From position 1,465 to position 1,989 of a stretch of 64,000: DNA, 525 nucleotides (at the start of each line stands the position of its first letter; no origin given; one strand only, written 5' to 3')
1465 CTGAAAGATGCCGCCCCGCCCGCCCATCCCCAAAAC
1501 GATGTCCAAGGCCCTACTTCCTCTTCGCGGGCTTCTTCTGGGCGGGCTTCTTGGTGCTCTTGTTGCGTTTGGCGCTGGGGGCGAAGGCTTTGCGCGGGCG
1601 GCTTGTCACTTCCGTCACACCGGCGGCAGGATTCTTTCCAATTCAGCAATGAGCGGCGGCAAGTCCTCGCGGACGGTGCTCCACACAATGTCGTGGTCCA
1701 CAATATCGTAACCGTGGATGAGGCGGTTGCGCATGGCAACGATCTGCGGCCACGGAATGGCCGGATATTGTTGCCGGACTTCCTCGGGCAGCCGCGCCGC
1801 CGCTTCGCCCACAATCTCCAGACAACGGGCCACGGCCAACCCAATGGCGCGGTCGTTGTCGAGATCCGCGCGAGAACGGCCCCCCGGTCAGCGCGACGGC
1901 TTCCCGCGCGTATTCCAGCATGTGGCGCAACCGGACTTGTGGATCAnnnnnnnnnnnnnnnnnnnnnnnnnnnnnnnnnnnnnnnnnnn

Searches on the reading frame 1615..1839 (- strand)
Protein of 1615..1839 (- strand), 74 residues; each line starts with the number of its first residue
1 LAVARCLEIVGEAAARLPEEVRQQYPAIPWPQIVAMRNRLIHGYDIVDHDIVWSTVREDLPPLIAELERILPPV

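Call 86: search_protein_families(library=pfam, proteins=[window:1615-1839:-], max_evalue=0.01)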
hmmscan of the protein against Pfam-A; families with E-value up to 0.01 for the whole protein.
window:1615-1839:- (74 aa): 1 family
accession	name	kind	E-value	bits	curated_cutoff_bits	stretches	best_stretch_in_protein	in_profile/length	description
PF01934.22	HepT-like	-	1.2e-23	83.5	23.5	1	2-70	29-120/120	Ribonuclease HepT-like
